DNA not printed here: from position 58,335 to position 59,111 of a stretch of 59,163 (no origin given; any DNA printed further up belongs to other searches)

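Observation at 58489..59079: Four-helix-bundle (23S rRNA IVS-protein family) gene inside a 591-bp inverted-repeat cassette placed exactly between two convergent stop codons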

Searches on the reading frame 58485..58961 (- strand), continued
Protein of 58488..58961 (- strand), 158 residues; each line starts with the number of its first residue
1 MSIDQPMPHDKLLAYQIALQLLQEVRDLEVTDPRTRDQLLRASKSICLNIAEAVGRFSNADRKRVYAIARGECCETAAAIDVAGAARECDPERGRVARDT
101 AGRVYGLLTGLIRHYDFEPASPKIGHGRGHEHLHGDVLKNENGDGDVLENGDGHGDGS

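Call 41: find_encoding_contigs(protein=P0124, flank=4000, max_places=2)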
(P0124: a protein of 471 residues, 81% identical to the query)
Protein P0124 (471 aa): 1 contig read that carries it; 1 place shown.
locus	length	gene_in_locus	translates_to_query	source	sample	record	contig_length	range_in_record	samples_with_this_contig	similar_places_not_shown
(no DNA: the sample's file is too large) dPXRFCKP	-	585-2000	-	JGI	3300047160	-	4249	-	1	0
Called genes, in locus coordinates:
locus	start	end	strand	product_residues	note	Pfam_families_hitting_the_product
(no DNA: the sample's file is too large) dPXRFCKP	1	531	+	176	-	PF00072:Response_reg, PF00196:GerE, PF08281:Sigma70_r4_2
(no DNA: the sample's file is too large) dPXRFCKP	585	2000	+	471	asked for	PF01435:Peptidase_M48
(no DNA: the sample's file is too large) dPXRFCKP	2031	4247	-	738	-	?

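Call 63: find_encoding_contigs(protein=P0122, flank=3000, max_places=2)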
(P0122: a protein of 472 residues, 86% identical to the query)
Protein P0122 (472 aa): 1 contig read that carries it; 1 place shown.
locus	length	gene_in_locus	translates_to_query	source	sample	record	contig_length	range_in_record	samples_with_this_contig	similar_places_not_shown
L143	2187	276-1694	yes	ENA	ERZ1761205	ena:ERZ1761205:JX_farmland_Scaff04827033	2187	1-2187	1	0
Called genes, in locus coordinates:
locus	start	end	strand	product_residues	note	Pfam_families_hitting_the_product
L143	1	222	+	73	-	?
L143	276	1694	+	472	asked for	PF01435:Peptidase_M48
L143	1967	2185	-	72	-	?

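Call 64: find_encoding_contigs(protein=P0126, flank=3000, max_places=2)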
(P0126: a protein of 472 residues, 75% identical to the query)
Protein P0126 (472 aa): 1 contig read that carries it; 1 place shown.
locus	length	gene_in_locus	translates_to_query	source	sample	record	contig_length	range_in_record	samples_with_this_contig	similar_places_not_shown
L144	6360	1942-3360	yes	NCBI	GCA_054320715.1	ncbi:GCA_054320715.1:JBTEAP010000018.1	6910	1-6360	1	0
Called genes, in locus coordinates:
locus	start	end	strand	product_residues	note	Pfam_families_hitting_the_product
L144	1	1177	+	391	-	PF02518:HATPase_c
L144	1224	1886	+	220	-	PF00072:Response_reg, PF00196:GerE, PF08281:Sigma70_r4_2 (weak)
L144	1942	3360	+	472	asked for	PF01435:Peptidase_M48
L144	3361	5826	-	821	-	PF00989:PAS (faint), PF08448:PAS_4 (weak), PF13188:PAS_8 (weak), PF00990:GGDEF, PF00563:EAL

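Call 65: find_encoding_contigs(protein=P0130, flank=3000, max_places=2)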
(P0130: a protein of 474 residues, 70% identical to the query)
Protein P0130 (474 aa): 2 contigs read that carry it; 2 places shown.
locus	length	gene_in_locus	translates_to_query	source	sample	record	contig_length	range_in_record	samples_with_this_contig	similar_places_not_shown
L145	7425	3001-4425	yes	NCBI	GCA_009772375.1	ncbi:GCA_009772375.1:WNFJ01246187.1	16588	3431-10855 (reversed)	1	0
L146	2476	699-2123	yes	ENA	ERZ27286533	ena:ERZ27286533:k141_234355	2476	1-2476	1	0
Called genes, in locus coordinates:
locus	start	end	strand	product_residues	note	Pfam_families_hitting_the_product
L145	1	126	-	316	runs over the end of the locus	PF02682:CT_C_D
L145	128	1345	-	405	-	PF00083:Sugar_tr, PF12832:MFS_1_like (faint), PF07690:MFS_1, PF00083:Sugar_tr, PF07690:MFS_1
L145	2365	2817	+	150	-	-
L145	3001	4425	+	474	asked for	PF01435:Peptidase_M48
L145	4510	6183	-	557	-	PF13188:PAS_8 (weak), PF00990:GGDEF, PF00563:EAL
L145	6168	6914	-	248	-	-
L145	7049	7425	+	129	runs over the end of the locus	PF11387:DUF2795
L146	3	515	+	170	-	?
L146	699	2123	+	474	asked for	PF01435:Peptidase_M48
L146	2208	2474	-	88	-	?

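Call 70: search_solved_structures(query=window:58488-58961:-, max_evalue=1)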
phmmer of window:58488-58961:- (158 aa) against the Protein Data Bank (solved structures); distinct sequences matched with E-value up to 1: 4.
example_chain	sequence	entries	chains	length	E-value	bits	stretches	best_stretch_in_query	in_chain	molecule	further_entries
2gsc_A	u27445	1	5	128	4.5e-06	29.9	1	7-112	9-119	Putative uncharacterized protein XCC0516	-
9ko8_A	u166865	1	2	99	0.27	14.4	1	23-86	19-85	Kinesin-like protein KIF1C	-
8fxv_B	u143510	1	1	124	0.6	13.3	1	39-104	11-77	Nanobody clone 18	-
8aom_V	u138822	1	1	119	0.89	12.7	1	39-105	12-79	VHH6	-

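Call 71: search_protein_families(library=padloc, proteins=[window:58488-58961:-], max_evalue=0.1)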
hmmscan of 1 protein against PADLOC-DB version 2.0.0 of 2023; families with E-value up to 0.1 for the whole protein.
window:58488-58961:- (158 aa): 0 families
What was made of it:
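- Closest known: Avd accessory protein of diversity-generating retroelements. Different: PADLOC gives no hit (call 71).
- Tried and rejected: PADLOC gave no defence-system match (call 71).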

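Call 75: predict_structure(alignment_id=A1)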
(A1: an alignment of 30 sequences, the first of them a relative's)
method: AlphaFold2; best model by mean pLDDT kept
length: 152 residues; sequences in the alignment: 30
mean_pLDDT: 85.7   pTM: 0.70
mean pLDDT of the five models: 85.7, 84.5, 84.2, 84.1, 83.2
residues with pLDDT >= 90: 106; 70-90: 9; 50-70: 23; < 50: 14
segments of 3 or more residues with pLDDT < 50: 121-130
pLDDT, mean of each block of 10 residues (from residue 1): 91 99 98 98 97 96 98 98 98 99 94 60 46 52 65 68
secondary structure, 60 per line:
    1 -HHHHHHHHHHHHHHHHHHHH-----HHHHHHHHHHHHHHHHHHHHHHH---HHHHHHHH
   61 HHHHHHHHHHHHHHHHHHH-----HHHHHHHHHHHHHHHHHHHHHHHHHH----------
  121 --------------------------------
elements in order: H2-21 H27-49 H53-79 H85-110
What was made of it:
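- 58485..58961 (-): Four-helix-bundle protein gene (158 aa plus a TAA stop at 58487-58485). AlphaFold predicts four helices with pLDDT >94 and a low-confidence tail (call 75).
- On PF05635 / TIGR02436 four-helix-bundle (23S rRNA IVS protein, S23p) family: AlphaFold predicts helices at 2-21, 27-49, 53-79 and 85-110 with pLDDT >94 (call 75).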

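Call 78: fold_search(model_id=the predicted structure, library=pdb)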
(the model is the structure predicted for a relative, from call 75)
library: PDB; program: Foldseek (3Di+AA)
matches with E <= 10: 631; with E <= 0.001: 8
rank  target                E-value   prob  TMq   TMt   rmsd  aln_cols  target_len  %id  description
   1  2gsc_B                1.5e-05  1.00  0.64  0.83   1.4       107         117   29  Crystal Structure of the Conserved Hypothetical Cytosolic Protein Xcc0516 from Xanthomonas campestris (released 2006-10-03)
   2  2gsc_D                3.1e-05  1.00  0.66  0.86   2.5       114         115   30  Crystal Structure of the Conserved Hypothetical Cytosolic Protein Xcc0516 from Xanthomonas campestris (released 2006-10-03)
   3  2gsc_C                3.7e-05  1.00  0.63  0.86   2.4       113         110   29  Crystal Structure of the Conserved Hypothetical Cytosolic Protein Xcc0516 from Xanthomonas campestris (released 2006-10-03)
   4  2gsc_E                4.3e-05  1.00  0.63  0.84   1.4       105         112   30  Crystal Structure of the Conserved Hypothetical Cytosolic Protein Xcc0516 from Xanthomonas campestris (released 2006-10-03)
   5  2rld_C                2.2e-04  1.00  0.65  0.84   1.5       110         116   21  CRYSTAL STRUCTURE OF A PROTEIN WITH UNKNOWN FUNCTION FROM S23 RIBOSOMAL PROTEIN FAMILY (BT_0352) FROM BACTEROIDES THET (released 2007-10-30)
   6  2gsc_A                2.4e-04  1.00  0.61  0.81   1.6       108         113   28  Crystal Structure of the Conserved Hypothetical Cytosolic Protein Xcc0516 from Xanthomonas campestris (released 2006-10-03)
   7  2rld_B                2.7e-04  1.00  0.63  0.84   2.2       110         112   21  CRYSTAL STRUCTURE OF A PROTEIN WITH UNKNOWN FUNCTION FROM S23 RIBOSOMAL PROTEIN FAMILY (BT_0352) FROM BACTEROIDES THET (released 2007-10-30)
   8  2rld_E                5.5e-04  1.00  0.56  0.77   3.7       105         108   22  CRYSTAL STRUCTURE OF A PROTEIN WITH UNKNOWN FUNCTION FROM S23 RIBOSOMAL PROTEIN FAMILY (BT_0352) FROM BACTEROIDES THET (released 2007-10-30)
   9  2rld_A                1.4e-03  1.00  0.61  0.81   2.3       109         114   21  CRYSTAL STRUCTURE OF A PROTEIN WITH UNKNOWN FUNCTION FROM S23 RIBOSOMAL PROTEIN FAMILY (BT_0352) FROM BACTEROIDES THET (released 2007-10-30)
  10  2rld_D                2.8e-03  1.00  0.58  0.80   3.0       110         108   22  CRYSTAL STRUCTURE OF A PROTEIN WITH UNKNOWN FUNCTION FROM S23 RIBOSOMAL PROTEIN FAMILY (BT_0352) FROM BACTEROIDES THET (released 2007-10-30)
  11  7dgu                  2.3e-02  1.00  0.49  0.72   2.9       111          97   19  De novo designed protein H4A1R (released 2021-11-24)
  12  1u89_MODEL_1_A        3.3e-02  1.00  0.49  0.53   7.0       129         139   16  Solution structure of VBS2 fragment of talin (released 2005-01-18)
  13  8ub8_C                8.3e-02  1.00  0.59  0.77   2.6       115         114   15  Diversity-generating retroelement (DGR) ribonucleoprotein reverse transcriptase - Pre-active State 1a (released 2024-10-23)
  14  8qup                  8.3e-02  0.99  0.46  0.57   4.4       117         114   14  G-CSFR inhibitor Bop1 (released 2024-10-23)
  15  8ub7_C                8.7e-02  1.00  0.58  0.77   2.5       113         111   13  Diversity-generating retroelement (DGR) ribonucleoprotein reverse transcriptase - Active state (N-occupied) (released 2024-10-23)
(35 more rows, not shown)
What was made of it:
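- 58485..58961 (-): The best structural matches are 2GSC and 2RLD (call 78).
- On PF05635 / TIGR02436 four-helix-bundle (23S rRNA IVS protein, S23p) family: The best PDB matches are 2GSC and 2RLD, with target-normalised TM-scores of 0.77-0.86 (call 78).
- Closest known: XCC0516. Same: Foldseek gives E = 1.5e-5 with TM 0.83-0.86 to 2GSC (call 78), and phmmer gives E = 4.5e-6 (call 70).
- The fold match to 8UB7/8UB8 is weak (call 78).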
